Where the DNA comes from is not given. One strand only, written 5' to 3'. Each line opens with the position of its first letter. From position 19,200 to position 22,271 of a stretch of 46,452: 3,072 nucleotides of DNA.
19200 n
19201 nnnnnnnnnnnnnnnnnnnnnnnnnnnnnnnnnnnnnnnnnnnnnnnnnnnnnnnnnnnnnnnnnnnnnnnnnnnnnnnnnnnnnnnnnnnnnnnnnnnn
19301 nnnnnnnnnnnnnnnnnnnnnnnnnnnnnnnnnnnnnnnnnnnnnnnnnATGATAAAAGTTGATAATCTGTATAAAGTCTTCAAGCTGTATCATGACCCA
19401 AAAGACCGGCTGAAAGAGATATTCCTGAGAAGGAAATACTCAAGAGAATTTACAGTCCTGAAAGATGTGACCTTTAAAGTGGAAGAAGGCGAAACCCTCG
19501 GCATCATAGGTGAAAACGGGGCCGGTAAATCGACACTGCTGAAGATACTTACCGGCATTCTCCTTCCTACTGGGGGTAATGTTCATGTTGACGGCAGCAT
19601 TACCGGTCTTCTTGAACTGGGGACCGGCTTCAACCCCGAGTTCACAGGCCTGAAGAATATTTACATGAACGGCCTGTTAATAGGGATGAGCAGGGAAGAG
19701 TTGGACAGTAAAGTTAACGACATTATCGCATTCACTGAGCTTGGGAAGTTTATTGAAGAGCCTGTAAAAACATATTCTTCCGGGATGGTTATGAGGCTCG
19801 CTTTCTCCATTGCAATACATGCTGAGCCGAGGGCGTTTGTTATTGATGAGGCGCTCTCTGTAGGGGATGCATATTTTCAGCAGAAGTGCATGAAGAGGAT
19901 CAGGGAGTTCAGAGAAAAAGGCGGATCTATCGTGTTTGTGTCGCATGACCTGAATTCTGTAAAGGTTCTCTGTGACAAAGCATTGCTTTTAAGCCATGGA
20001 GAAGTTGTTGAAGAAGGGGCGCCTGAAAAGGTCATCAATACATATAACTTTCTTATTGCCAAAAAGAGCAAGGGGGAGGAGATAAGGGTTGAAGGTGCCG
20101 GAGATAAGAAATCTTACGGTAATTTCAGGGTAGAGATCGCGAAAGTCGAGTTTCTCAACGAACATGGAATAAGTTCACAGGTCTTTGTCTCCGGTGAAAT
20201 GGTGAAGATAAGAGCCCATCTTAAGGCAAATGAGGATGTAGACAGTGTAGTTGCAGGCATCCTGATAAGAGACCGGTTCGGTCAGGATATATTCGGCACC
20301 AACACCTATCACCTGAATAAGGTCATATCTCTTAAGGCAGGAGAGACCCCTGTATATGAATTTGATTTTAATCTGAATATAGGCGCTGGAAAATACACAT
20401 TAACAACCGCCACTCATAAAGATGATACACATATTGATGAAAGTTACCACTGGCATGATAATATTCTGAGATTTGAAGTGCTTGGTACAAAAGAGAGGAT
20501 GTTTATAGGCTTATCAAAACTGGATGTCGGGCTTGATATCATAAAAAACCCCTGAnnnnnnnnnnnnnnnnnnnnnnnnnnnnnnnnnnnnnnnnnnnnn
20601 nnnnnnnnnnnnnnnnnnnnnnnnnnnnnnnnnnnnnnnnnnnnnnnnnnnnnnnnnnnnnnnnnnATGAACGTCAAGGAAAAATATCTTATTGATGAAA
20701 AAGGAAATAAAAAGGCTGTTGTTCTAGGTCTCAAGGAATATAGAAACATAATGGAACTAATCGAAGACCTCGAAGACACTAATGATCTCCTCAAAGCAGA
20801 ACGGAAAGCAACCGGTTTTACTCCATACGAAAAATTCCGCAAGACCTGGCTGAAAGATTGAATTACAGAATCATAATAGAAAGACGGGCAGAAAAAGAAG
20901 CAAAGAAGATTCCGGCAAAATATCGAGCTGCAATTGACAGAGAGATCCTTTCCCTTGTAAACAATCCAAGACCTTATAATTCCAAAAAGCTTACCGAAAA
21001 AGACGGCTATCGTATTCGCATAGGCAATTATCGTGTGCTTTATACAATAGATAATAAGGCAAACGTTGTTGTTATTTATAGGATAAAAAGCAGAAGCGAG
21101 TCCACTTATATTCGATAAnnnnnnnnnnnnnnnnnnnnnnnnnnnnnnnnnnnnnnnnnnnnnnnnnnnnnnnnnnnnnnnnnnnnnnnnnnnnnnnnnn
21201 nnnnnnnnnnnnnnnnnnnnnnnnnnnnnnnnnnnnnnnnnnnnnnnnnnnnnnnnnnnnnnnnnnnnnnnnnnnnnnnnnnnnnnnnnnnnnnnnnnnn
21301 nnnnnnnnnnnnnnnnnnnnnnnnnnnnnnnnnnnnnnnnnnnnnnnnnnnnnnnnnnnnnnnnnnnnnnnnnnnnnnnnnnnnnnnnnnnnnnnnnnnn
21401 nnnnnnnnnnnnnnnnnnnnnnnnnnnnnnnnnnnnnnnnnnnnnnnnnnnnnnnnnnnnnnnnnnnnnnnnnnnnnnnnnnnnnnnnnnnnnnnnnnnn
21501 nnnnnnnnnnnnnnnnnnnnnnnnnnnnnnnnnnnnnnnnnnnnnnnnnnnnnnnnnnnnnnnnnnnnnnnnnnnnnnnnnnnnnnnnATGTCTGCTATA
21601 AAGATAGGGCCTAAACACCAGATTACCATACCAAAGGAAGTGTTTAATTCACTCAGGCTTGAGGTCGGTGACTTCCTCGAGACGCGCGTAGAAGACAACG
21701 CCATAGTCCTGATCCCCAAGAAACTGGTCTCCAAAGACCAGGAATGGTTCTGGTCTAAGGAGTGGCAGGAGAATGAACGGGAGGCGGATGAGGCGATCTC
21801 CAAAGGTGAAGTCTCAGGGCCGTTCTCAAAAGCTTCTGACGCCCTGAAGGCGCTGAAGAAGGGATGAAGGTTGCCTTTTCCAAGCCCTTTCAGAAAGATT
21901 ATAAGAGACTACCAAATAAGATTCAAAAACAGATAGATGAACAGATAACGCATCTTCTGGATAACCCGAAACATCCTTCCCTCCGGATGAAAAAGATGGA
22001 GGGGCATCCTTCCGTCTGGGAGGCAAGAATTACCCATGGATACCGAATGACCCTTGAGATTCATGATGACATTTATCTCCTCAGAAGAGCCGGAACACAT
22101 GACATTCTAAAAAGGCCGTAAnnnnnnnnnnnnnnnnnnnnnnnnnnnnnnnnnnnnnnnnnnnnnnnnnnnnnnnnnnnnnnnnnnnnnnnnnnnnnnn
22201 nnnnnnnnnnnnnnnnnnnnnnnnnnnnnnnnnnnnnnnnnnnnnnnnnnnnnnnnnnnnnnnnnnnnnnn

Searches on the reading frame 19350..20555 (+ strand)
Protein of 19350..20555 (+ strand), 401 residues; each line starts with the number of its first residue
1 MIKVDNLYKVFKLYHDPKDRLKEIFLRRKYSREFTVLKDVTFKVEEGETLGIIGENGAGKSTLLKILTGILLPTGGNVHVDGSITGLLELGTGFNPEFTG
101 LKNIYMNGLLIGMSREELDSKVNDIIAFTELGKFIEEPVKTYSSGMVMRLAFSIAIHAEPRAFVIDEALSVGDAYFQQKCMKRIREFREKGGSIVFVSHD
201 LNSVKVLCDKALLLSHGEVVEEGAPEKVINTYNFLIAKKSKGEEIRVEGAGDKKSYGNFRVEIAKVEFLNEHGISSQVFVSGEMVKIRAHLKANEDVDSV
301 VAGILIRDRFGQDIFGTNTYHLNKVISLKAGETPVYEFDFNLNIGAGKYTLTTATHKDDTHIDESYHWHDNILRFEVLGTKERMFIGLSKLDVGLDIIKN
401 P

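Call 5: search_protein_families(library=pfam, proteins=[window:19350-20555:+], max_evalue=0.01)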
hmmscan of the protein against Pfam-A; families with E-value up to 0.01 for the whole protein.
window:19350-20555:+ (401 aa): 6 families
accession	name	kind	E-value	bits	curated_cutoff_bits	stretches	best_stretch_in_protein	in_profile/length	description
PF14524.12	Wzt_C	-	2.2e-37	128.7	30.4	1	253-389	2-141/143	Wzt C-terminal domain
PF00005.33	ABC_tran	-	1.4e-20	74.7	25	1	37-169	1-136/137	ABC transporter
PF13555.12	AAA_29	-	0.00012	22.2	27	1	40-75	15-50/61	P-loop containing region of AAA domain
PF13304.12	AAA_21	-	0.00041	20.9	27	1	51-71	3-23/304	AAA domain, putative AbiEii toxin, Type IV TA system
PF13476.12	AAA_23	-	0.0064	17.6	27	1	39-71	12-43/201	AAA domain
PF13401.12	AAA_22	-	0.0065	17.2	27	0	52-196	10-120/130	AAA domain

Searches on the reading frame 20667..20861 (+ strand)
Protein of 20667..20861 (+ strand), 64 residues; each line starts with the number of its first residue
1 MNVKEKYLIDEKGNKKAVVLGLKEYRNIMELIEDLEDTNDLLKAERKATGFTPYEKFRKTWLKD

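Call 42: search_protein_families(library=pfam, proteins=[window:20667-20861:+], max_evalue=0.001)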
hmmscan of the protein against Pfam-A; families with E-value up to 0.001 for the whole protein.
window:20667-20861:+ (64 aa): 2 families
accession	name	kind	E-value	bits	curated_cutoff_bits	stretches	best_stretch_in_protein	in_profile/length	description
PF18506.7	RelB-like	-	4.8e-07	29.9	27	1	3-34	2-33/62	RelB Antitoxin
PF02604.26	PhdYeFM_antitox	-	4e-05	23.7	29.8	1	5-41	25-60/74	Antitoxin Phd_YefM, type II toxin-antitoxin system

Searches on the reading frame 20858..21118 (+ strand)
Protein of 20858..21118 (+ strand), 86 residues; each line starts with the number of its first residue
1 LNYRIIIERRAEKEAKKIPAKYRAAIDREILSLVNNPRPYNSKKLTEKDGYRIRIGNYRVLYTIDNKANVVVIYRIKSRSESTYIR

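Call 42: search_protein_families(library=pfam, proteins=[window:20858-21118:+], max_evalue=0.001)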
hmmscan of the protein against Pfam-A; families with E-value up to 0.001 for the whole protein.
window:20858-21118:+ (86 aa): 2 families
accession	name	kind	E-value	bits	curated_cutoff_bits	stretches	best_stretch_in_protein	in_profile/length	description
PF05016.21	ParE_toxin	-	4.2e-13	50.1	23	1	5-81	1-87/89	ParE toxin of type II toxin-antitoxin system, parDE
PF15781.12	ParE-like_toxin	-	0.00032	21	28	1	6-79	2-79/87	ParE-like toxin of type II bacterial toxin-antitoxin system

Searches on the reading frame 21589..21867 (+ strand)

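Call 42: search_protein_families(library=pfam, proteins=[window:21589-21867:+], max_evalue=0.001)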
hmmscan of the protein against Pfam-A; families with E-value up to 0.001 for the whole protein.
window:21589-21867:+ (92 aa): 1 family
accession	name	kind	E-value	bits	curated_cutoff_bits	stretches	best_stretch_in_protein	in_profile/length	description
PF04014.23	MazE_antitoxin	-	6.2e-08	32.9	24.7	1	5-45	3-44/48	Antidote-toxin recognition MazE, bacterial antitoxin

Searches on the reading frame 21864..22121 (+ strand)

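Call 42: search_protein_families(library=pfam, proteins=[window:21864-22121:+], max_evalue=0.001)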
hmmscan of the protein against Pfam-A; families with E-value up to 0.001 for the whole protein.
window:21864-22121:+ (85 aa): 2 families
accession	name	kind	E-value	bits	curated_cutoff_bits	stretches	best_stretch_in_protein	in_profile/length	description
PF05016.21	ParE_toxin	-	3.9e-06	27.8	23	1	3-73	1-80/89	ParE toxin of type II toxin-antitoxin system, parDE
PF15781.12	ParE-like_toxin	-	0.00081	19.7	28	1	5-37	3-35/87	ParE-like toxin of type II bacterial toxin-antitoxin system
